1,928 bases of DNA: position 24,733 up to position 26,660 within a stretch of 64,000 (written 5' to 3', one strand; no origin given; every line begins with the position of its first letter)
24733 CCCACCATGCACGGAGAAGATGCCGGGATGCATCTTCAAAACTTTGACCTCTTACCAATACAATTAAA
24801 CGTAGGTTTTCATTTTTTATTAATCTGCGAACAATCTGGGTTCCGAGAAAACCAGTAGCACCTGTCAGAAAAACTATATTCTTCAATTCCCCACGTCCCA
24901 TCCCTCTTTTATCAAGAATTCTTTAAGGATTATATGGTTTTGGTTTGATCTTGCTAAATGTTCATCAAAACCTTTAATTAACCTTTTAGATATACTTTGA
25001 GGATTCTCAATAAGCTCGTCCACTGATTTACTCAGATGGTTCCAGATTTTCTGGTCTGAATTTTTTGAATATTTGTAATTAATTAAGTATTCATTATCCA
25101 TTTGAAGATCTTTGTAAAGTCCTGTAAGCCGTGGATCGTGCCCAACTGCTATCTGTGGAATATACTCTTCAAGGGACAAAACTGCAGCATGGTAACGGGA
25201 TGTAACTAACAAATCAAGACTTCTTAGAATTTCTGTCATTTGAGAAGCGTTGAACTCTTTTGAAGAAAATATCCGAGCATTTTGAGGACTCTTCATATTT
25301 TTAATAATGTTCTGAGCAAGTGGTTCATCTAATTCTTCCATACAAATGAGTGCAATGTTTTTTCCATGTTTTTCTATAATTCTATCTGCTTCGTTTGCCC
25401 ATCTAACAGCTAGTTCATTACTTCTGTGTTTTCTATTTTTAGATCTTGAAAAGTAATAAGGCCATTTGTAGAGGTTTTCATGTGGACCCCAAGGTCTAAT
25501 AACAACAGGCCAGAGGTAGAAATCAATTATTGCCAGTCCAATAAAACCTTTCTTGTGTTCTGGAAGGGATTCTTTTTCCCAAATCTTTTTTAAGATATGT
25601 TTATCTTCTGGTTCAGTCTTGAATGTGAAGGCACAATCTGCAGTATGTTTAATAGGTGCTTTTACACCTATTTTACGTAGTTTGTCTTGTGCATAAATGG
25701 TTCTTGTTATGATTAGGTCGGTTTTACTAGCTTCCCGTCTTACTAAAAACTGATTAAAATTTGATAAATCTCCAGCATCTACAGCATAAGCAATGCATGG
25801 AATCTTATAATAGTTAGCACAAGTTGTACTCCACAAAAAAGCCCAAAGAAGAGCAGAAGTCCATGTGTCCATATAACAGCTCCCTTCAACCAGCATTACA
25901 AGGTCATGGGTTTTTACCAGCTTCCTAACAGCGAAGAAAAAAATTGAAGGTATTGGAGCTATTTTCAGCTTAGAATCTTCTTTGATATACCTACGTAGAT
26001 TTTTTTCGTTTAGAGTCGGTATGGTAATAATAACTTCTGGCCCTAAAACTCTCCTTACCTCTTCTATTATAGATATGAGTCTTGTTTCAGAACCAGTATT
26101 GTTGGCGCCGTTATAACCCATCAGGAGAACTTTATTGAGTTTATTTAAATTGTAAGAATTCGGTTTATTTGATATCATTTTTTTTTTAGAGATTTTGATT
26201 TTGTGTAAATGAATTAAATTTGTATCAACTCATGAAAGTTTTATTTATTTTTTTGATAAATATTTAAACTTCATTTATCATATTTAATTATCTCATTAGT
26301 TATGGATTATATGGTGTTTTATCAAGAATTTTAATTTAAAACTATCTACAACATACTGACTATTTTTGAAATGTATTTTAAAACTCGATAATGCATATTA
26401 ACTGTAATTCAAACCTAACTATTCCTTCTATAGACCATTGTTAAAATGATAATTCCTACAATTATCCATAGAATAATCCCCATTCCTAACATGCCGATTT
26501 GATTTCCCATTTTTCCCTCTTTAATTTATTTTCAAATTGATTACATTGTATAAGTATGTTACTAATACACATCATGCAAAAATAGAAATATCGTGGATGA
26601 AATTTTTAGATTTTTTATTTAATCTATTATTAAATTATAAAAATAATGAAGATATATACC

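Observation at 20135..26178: Compact 4-gene operon combining pyruvyl-transferase-like, reductase-adenylase fusion, V4R/ATC-hydrolase-like and GMC flavoprotein genes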

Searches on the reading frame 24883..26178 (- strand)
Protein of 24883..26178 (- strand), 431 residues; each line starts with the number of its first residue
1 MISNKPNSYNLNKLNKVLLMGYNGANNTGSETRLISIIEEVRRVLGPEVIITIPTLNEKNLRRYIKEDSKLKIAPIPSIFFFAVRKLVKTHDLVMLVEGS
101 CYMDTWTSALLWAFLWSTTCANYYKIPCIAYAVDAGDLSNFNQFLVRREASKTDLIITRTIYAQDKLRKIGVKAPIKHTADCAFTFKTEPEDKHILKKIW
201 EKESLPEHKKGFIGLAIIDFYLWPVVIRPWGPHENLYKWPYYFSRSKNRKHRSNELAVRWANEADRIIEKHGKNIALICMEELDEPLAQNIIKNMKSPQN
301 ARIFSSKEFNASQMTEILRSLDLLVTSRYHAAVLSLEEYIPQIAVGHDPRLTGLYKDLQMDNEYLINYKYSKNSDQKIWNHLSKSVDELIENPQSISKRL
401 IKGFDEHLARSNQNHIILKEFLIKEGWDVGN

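Call 3: search_protein_families(library=pfam, proteins=[window:24883-26178:-], max_evalue=0.01)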
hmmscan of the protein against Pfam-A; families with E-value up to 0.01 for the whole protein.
window:24883-26178:- (431 aa): 1 family
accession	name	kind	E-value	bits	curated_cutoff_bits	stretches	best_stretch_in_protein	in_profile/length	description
PF04230.19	PS_pyruv_trans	-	7e-14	52.8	25.3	1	47-349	20-280/280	Polysaccharide pyruvyl transferase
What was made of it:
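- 24883..26178 (-): PT: polysaccharide-pyruvyl-transferase-family protein, 431 aa. First gene of the unit; no Shine-Dalgarno sequence upstream. PF04230 at 7e-14, 52.8 bits against a cut-off of 25.3 (call 3).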

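Call 4: search_protein_families(library=ncbifam, proteins=[window:24883-26178:-], max_evalue=0.01)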
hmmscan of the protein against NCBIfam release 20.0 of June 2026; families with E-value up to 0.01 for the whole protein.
window:24883-26178:- (431 aa): 3 families
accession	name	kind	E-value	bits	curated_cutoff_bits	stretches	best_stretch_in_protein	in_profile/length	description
TIGR03609.1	S_layer_CsaB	equivalog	1.1e-23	84.1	213.1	1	16-361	1-292/301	polysaccharide pyruvyl transferase CsaB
NF007452.0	PRK10017.1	equivalog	3.9e-07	29.2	399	1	285-361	293-368/426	colanic acid biosynthesis pyruvyl transferase WcaK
TIGR04006.1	wcaK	equivalog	1e-06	27.8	727.1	1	284-361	292-368/426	colanic acid biosynthesis pyruvyl transferase WcaK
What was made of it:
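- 24883..26178 (-): TIGR03609 CsaB at 1e-23, below its cut-off (call 4).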

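Call 16: search_solved_structures(query=window:24883-26178:-, max_evalue=1)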
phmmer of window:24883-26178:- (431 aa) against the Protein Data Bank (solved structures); distinct sequences matched with E-value up to 1: 0.

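Call 24: search_solved_structures(query=A3, max_evalue=10, show_alignments=2)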
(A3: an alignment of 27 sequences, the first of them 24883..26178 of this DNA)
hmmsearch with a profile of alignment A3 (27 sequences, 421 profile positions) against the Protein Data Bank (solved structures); distinct sequences matched with E-value up to 10: 3.
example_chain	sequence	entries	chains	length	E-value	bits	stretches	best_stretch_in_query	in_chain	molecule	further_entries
3qhb_A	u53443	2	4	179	0.36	12.7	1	342-416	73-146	Symerythrin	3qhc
3sid_A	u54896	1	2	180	0.36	12.7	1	342-416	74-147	Symerythrin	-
5fdn_A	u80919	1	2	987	1.8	10.4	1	311-416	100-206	Phosphoenolpyruvate carboxylase 3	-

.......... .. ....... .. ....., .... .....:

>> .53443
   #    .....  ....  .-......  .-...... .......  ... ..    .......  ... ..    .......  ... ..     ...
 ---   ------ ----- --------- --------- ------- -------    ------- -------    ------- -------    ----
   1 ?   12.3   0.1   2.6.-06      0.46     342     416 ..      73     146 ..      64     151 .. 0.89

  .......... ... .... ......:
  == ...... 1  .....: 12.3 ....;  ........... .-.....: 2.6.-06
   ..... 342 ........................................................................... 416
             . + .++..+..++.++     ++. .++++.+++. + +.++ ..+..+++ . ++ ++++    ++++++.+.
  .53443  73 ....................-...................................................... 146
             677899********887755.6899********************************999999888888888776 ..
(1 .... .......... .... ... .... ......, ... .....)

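Call 28: find_homologous_proteins(query=A3, max_evalue=0.00001)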
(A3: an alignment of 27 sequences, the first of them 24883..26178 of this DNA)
Query A3 (27 sequences) (431 aa, profile of the alignment): 1972 proteins with E <= 0.00001 among 8000 candidates; the best 120 are listed.
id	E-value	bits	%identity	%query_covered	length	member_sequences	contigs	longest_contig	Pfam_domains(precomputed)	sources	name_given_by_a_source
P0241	9.4e-210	715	57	96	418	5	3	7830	PF04230.20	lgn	-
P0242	1.2e-206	705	57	96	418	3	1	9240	PF04230.20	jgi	jgi:polysaccharide pyruvyl transferase WcaK-like protein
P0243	1.6e-205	701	64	96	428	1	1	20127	PF04230.20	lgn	-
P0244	1.9e-205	701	57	96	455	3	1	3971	PF04230.20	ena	-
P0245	3.2e-205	700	65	97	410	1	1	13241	PF04230.20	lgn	-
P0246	7.5e-205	699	52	96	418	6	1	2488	PF04230.20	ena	-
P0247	1.2e-204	698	61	98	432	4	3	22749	PF04230.20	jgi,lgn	-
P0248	1.3e-204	698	55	96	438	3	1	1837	PF04230.20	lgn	-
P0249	2.2e-204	697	53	96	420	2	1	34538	PF04230.20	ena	-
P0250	2.7e-204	697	56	97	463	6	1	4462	PF04230.20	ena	-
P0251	3.3e-204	696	64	97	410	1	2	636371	PF04230.20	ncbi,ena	-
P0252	3.6e-204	696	65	97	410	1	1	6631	PF04230.20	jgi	-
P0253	6.6e-204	696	59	95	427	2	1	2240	PF04230.20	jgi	-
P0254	9.2e-204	695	90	100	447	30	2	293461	PF04230.20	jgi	jgi:polysaccharide pyruvyl transferase WcaK-like protein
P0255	9.9e-204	695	55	94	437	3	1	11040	PF04230.20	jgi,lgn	-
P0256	1.1e-203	695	52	98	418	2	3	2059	PF04230.20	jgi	jgi:polysaccharide pyruvyl transferase WcaK-like protein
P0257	1.9e-203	694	53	96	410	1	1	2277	PF04230.20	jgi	jgi:polysaccharide pyruvyl transferase WcaK-like protein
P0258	1.9e-203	694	64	96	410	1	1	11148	PF04230.20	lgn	-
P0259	2.5e-203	694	57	96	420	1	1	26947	PF04230.20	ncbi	-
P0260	2.7e-203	693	53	96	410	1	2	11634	PF04230.20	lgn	-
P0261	3.4e-203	693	64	96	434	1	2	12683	PF04230.20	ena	-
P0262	3.5e-203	693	67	94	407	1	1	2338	PF04230.20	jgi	jgi:polysaccharide pyruvyl transferase WcaK-like protein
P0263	3.5e-203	693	63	97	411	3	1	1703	PF04230.20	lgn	-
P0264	3.5e-203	693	60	95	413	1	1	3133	PF04230.20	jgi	jgi:polysaccharide pyruvyl transferase WcaK-like protein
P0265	4.9e-203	693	64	96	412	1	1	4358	PF04230.20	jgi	jgi:polysaccharide pyruvyl transferase WcaK-like protein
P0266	5.2e-203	693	52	98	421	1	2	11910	PF04230.20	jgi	jgi:polysaccharide pyruvyl transferase WcaK-like protein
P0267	5.3e-203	693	64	97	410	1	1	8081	PF04230.20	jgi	jgi:polysaccharide pyruvyl transferase WcaK-like protein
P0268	6.2e-203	692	62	95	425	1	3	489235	PF04230.20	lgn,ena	-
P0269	8.8e-203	692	66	96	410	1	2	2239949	PF04230.20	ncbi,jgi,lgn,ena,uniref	ncbi:polysaccharide pyruvyl transferase family protein [Methanobacterium sp. ACI-7]|uniref:polysacch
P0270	8.9e-203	692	60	99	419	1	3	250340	PF04230.20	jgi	jgi:polysaccharide pyruvyl transferase WcaK-like protein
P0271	8.9e-203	692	64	96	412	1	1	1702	PF04230.20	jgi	jgi:polysaccharide pyruvyl transferase WcaK-like protein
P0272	9.4e-203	692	56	94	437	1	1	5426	PF04230.20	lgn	-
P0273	9.7e-203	692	60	98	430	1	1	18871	PF04230.20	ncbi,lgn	-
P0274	1.3e-202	691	64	97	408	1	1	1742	PF04230.20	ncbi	ncbi:MAG: polysaccharide pyruvyl transferase family protein [Methanobacterium sp.]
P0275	1.4e-202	691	64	99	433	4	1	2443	PF04230.20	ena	-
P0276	1.4e-202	691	66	96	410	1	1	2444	PF04230.20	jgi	jgi:polysaccharide pyruvyl transferase WcaK-like protein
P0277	1.8e-202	691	65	96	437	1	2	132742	PF04230.20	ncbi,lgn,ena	-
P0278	2.1e-202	691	64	97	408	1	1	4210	PF04230.20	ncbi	ncbi:MAG: polysaccharide pyruvyl transferase family protein [Methanobacterium sp.]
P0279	2.4e-202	690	66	96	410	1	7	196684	PF04230.20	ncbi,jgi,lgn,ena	jgi:polysaccharide pyruvyl transferase WcaK-like protein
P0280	3.0e-202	690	53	96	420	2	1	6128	PF04230.20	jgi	jgi:polysaccharide pyruvyl transferase WcaK-like protein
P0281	3.0e-202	690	67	96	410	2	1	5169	PF04230.20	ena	-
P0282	3.1e-202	690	64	96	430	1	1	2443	PF04230.20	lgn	-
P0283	3.2e-202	690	54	97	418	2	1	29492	PF04230.20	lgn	-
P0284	3.2e-202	690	63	97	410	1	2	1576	PF04230.20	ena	-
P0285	3.3e-202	690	64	97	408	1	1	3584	PF04230.20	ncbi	ncbi:MAG: polysaccharide pyruvyl transferase family protein [Methanobacterium sp.]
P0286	3.4e-202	690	64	97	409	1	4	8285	PF04230.20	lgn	-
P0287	3.6e-202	690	64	97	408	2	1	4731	PF04230.20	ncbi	ncbi:MAG: polysaccharide pyruvyl transferase family protein [Methanobacterium sp.]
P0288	3.7e-202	690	65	97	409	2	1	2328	PF04230.20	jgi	jgi:polysaccharide pyruvyl transferase WcaK-like protein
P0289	3.7e-202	690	64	96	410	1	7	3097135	PF04230.20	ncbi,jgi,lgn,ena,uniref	ncbi:polysaccharide pyruvyl transferase family protein [Methanobacterium sp.]|jgi:polysaccharide pyr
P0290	3.8e-202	690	52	96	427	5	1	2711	PF04230.20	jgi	jgi:polysaccharide pyruvyl transferase WcaK-like protein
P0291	4.3e-202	690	63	96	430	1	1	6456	PF04230.20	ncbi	-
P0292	4.6e-202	689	54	96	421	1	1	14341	PF04230.20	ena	-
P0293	5.2e-202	689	65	96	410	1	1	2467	PF04230.20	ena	-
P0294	5.4e-202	689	65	96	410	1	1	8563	PF04230.20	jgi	jgi:polysaccharide pyruvyl transferase WcaK-like protein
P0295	5.8e-202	689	64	97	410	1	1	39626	PF04230.20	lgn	-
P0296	6.3e-202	689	64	97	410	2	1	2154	PF04230.20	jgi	jgi:polysaccharide pyruvyl transferase WcaK-like protein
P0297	6.7e-202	689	65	94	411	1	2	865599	PF04230.20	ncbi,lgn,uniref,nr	ncbi:MAG: polysaccharide pyruvyl transferase family protein [Methanobacterium sp.]|uniref:polysaccha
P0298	6.9e-202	689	57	97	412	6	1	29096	PF04230.20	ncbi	ncbi:polysaccharide pyruvyl transferase family protein [[Eubacterium] cellulosolvens]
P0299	7.7e-202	689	53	96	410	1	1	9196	PF04230.20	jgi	jgi:polysaccharide pyruvyl transferase WcaK-like protein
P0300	7.8e-202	689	58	94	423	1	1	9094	PF04230.20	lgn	-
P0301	8.1e-202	689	57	97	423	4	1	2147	PF04230.20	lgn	-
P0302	8.6e-202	689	63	96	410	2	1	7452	PF04230.20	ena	-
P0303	8.6e-202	689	61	96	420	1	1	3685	PF04230.20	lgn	-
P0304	8.7e-202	689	57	96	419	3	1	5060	PF04230.20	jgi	jgi:polysaccharide pyruvyl transferase WcaK-like protein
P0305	9.4e-202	688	65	96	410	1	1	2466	PF04230.20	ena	-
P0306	1.1e-201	688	65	96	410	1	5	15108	PF04230.20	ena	-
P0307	1.1e-201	688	53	96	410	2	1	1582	PF04230.20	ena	-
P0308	1.2e-201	688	51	98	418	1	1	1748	PF04230.20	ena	-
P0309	1.2e-201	688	53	97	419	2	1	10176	PF04230.20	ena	-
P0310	1.2e-201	688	64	97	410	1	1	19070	PF04230.20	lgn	-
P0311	1.2e-201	688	64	96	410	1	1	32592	PF04230.20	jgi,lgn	-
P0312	1.4e-201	688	65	96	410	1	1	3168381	PF04230.20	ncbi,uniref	ncbi:polysaccharide pyruvyl transferase family protein [Methanobacterium sp. MBAC-LM]|uniref:polysac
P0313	1.5e-201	688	63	97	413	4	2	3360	PF04230.20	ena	-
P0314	1.5e-201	688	64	97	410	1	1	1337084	PF04230.20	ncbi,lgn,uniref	ncbi:polysaccharide pyruvyl transferase family protein [Methanobacterium oryzae]|uniref:polysacchari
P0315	1.5e-201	688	60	96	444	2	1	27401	PF04230.20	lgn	-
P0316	1.6e-201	688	65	96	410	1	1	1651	PF04230.20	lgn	-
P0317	1.8e-201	688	51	96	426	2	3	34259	PF04230.20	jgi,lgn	-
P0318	1.8e-201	687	54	96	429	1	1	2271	PF04230.20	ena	-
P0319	2.0e-201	687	64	96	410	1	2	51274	PF04230.20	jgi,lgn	jgi:polysaccharide pyruvyl transferase WcaK-like protein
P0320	2.3e-201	687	63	97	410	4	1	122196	PF04230.20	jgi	jgi:polysaccharide pyruvyl transferase WcaK-like protein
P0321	2.5e-201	687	65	96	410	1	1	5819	PF04230.20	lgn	-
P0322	2.5e-201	687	66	94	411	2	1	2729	PF04230.20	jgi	jgi:polysaccharide pyruvyl transferase WcaK-like protein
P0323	2.6e-201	687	65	96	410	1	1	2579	PF04230.20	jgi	jgi:polysaccharide pyruvyl transferase WcaK-like protein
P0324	2.7e-201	687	64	97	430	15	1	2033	PF04230.20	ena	-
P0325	2.7e-201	687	59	100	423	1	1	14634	PF04230.20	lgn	-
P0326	2.9e-201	687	54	96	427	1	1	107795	PF04230.20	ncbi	ncbi:MAG: polysaccharide pyruvyl transferase family protein [Anaerolineae bacterium]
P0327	2.9e-201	687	53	97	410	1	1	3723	PF04230.20,PF13439.13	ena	-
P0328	3.0e-201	687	52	96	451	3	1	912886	PF04230.20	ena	-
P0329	3.3e-201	687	63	96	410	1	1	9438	PF04230.20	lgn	-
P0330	3.3e-201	687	64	96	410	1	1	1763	PF04230.20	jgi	jgi:polysaccharide pyruvyl transferase WcaK-like protein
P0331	3.4e-201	687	65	96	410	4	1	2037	PF04230.20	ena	-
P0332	3.7e-201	686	61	94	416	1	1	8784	PF04230.20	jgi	jgi:polysaccharide pyruvyl transferase WcaK-like protein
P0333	4.0e-201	686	64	99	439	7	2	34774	PF04230.20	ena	-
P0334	5.5e-201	686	65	96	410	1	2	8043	PF04230.20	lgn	-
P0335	5.5e-201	686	64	96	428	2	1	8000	PF04230.20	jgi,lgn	-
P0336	5.6e-201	686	57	96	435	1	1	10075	PF04230.20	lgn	-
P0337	6.9e-201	686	57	96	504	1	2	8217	PF04230.20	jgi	-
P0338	7.0e-201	686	53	96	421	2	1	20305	PF04230.20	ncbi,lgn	-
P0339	7.1e-201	686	62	96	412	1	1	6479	PF04230.20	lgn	-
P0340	7.4e-201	685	53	97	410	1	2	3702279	PF04230.20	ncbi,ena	-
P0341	8.1e-201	685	61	96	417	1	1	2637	PF04230.20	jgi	-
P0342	9.0e-201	685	67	99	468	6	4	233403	PF04230.20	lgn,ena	-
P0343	1.0e-200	685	64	96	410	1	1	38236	PF04230.20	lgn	-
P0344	1.0e-200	685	58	94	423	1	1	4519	PF04230.20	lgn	-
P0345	1.0e-200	685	64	96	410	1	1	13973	PF04230.20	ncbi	ncbi:MAG: polysaccharide pyruvyl transferase family protein [Methanobacterium sp.]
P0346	1.2e-200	685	64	96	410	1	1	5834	PF04230.20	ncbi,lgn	ncbi:MAG: polysaccharide pyruvyl transferase family protein [Methanobacterium sp.]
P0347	1.3e-200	685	63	95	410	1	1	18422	PF04230.20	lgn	-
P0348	1.4e-200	685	52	96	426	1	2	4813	PF04230.20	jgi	jgi:polysaccharide pyruvyl transferase WcaK-like protein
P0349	1.6e-200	684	59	97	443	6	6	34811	PF04230.20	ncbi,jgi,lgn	-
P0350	1.6e-200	684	64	96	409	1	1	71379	PF04230.20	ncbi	-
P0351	1.7e-200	684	76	100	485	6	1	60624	PF04230.20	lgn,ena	-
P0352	2.0e-200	684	62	97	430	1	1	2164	PF04230.20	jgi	jgi:polysaccharide pyruvyl transferase WcaK-like protein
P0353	2.0e-200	684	51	96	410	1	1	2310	PF04230.20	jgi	jgi:polysaccharide pyruvyl transferase WcaK-like protein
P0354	2.3e-200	684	64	96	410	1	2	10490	PF04230.20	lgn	-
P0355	2.4e-200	684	62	96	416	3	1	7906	PF04230.20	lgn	-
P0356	2.4e-200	684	62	97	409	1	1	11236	PF04230.20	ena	-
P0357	2.5e-200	684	52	96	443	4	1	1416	PF04230.20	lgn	-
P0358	2.5e-200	684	56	92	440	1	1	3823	PF04230.20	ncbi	-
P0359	2.6e-200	684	50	96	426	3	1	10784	PF04230.20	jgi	jgi:polysaccharide pyruvyl transferase WcaK-like protein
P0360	2.7e-200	684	62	97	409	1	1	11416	PF04230.20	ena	-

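Call 40: predict_structure(alignment_id=A5)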
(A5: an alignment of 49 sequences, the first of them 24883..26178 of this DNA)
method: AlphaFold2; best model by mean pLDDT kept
length: 431 residues; sequences in the alignment: 49
mean_pLDDT: 90.9   pTM: 0.90
mean pLDDT of the five models: 90.9, 89.9, 89.2, 88.6, 88.3
residues with pLDDT >= 90: 321; 70-90: 78; 50-70: 24; < 50: 8
segments of 3 or more residues with pLDDT < 50: 1-8
pLDDT, mean of each block of 10 residues (from residue 1): 46 87 78 95 95 92 92 91 96 95 83 96 98 93 97 97 95 97 96 94 69 94 79 84 87 95 98 96 93 97 94 97 96 98 91 93 86 76 97 96 97 97 89 59
secondary structure, 60 per line:
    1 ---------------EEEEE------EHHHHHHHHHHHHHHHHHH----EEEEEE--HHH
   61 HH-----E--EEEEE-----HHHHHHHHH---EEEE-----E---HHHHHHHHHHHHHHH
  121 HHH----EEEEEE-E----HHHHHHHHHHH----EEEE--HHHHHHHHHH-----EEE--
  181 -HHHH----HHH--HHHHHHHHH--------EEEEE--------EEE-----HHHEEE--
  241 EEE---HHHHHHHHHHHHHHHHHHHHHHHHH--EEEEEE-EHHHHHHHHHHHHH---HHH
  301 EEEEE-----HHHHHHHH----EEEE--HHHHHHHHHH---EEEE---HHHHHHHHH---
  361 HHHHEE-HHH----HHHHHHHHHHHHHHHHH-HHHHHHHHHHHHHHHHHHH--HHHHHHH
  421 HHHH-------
elements in order: E16-20 H28-45 E50-55 H58-62 E71-75 H81-89 E93-96 H106-123 E128-133 H140-150 E155-158 H161-170 E176-178 H182-185 H195-203 E212-216 E225-227 E236-238 E241-243 H247-271 E274-279 H282-294 E301-305 H311-318 E323-326 H329-338 E342-345 H349-357 H361-364 H375-391 H393-411 H414-424

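Call 42: fold_search(model_id=the predicted structure, library=pdb)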
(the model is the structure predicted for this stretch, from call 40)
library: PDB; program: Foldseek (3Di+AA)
matches with E <= 10: 1666; with E <= 0.001: 242
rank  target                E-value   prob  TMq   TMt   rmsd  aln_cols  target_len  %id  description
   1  1v4v_A                1.5e-11  1.00  0.52  0.58   6.2       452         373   14  Crystal Structure Of UDP-N-Acetylglucosamine 2-Epimerase From Thermus Thermophilus HB8 (released 2003-12-02)
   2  1v4v_B                3.6e-10  1.00  0.57  0.64   6.3       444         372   14  Crystal Structure Of UDP-N-Acetylglucosamine 2-Epimerase From Thermus Thermophilus HB8 (released 2003-12-02)
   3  8sxw_A                4.3e-10  1.00  0.53  0.61   7.9       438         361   12  X-ray crystal structure of UDP- 2,3-diacetamido-2,3-dideoxy-glucuronic acid-2-epimerase from Thermus thermophilus stra (released 2023-09-13)
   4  3ot5_A                1.4e-09  1.00  0.60  0.68   5.7       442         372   12  2.2 Angstrom Resolution Crystal Structure of putative UDP-N-acetylglucosamine 2-epimerase from Listeria monocytogenes (released 2010-09-22)
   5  3ot5_D                1.6e-09  1.00  0.58  0.66   6.1       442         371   12  2.2 Angstrom Resolution Crystal Structure of putative UDP-N-acetylglucosamine 2-epimerase from Listeria monocytogenes (released 2010-09-22)
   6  9cm8_A                2.0e-09  1.00  0.58  0.66   5.5       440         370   12  UDP-GlcNAc 2-epimerase MnaA of Paenibacillus alvei (released 2024-10-02)
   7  3ot5_B                2.6e-09  1.00  0.55  0.62   7.0       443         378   11  2.2 Angstrom Resolution Crystal Structure of putative UDP-N-acetylglucosamine 2-epimerase from Listeria monocytogenes (released 2010-09-22)
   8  2xgm_B                3.8e-09  1.00  0.45  0.38   7.8       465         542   11  Substrate and product analogues as human O-GlcNAc transferase inhibitors. (released 2010-08-25)
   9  7ya2_B                4.1e-09  1.00  0.53  0.60   8.6       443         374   12  Crystal structure of capsular polysaccharide synthesis enzyme CapG from Staphylococcus aureus (released 2022-11-16)
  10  2xci_C                4.1e-09  1.00  0.43  0.51   8.3       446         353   13  Membrane-embedded monofunctional glycosyltransferase WaaA of Aquifex aeolicus, substrate-free form (released 2011-05-11)
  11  4fkz_B                6.1e-09  1.00  0.59  0.66   5.7       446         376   13  Crystal structure of Bacillus subtilis UDP-GlcNAc 2-epimerase in complex with UDP-GlcNAc and UDP (released 2013-05-08)
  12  7vz6_G                7.7e-09  1.00  0.56  0.65   6.6       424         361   11  The crystal structure of Non-hydrolyzing UDPGlcNAc 2-epimerase in complex with UDP-glucose (released 2022-11-16)
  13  7vz6_E                8.1e-09  1.00  0.56  0.64   6.6       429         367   10  The crystal structure of Non-hydrolyzing UDPGlcNAc 2-epimerase in complex with UDP-glucose (released 2022-11-16)
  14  3ot5_C                9.1e-09  1.00  0.58  0.65   6.2       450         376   12  2.2 Angstrom Resolution Crystal Structure of putative UDP-N-acetylglucosamine 2-epimerase from Listeria monocytogenes (released 2010-09-22)
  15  7vza_G                9.1e-09  1.00  0.55  0.64   7.5       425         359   10  The crystal structure of Non-hydrolyzing UDPGlcNAc 2-epimerase in complex with UDP (released 2022-11-16)
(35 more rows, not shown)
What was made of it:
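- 24883..26178 (-): AlphaFold2 pLDDT 90.9 with a GT-B fold by Foldseek (calls 40, 42).
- On Polysaccharide pyruvyl transferase (PF04230; CsaB/WcaK/Pvg1p): Foldseek top hits are GT-B epimerases and glycosyltransferases (calls 40, 42).
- Family hit above the Pfam cut-off (call 3) and GT-B fold (call 42).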

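Call 58: find_encoding_contigs(protein=P0298, flank=9000, max_places=2)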
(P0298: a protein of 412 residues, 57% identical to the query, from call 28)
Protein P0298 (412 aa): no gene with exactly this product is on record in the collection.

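Call 68: search_dna_similar(query=window:24883-26178:-, collection=plasmids, mode=protein, max_evalue=1e-20, max_rows=15)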
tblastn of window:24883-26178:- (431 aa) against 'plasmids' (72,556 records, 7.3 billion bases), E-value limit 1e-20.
No match.
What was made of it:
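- Tried and rejected: tblastn of PT against the plasmid collection gave no match, so there is no evidence for plasmid carriage (call 68).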

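Call 80: search_protein_representatives(protein=window:24883-26178:-)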
Query: 431 residues. Proteins with E-value up to 0.001 (for the whole library): 1487; up to 1e-10: 334; up to 1e-30: 70. The best 150 are listed.
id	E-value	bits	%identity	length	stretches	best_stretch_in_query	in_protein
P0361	1.1e-174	597.8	64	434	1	13-425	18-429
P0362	5.1e-128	444.1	51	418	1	13-427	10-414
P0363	1.5e-109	383.3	48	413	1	16-422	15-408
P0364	5.3e-91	322.1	41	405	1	16-428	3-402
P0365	2.6e-84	300.1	47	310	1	110-427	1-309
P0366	1.2e-79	284.7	39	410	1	15-411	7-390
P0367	7.6e-78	278.8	40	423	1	14-401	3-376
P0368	2.7e-76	273.7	86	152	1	280-431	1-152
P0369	1.2e-72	261.7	36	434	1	17-403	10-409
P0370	6.8e-71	255.9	36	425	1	16-369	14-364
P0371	9.3e-70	252.2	58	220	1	16-233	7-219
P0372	4.6e-63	230.1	59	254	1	14-205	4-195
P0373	1.5e-62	228.4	34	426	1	16-421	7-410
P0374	2.1e-60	221.3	53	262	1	96-312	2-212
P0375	2.7e-60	221.0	67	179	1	115-281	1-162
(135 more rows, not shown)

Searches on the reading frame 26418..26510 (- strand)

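Call 75: search_protein_families(library=pfam, proteins=[window:26418-26510:-], max_evalue=10)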
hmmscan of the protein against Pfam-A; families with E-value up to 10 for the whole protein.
seq(31 aa): 1 family
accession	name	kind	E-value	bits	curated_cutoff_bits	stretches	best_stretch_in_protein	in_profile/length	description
PF16118.10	DUF4834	-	0.5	11.8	27.8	1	6-29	5-28/99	Domain of unknown function (DUF4834)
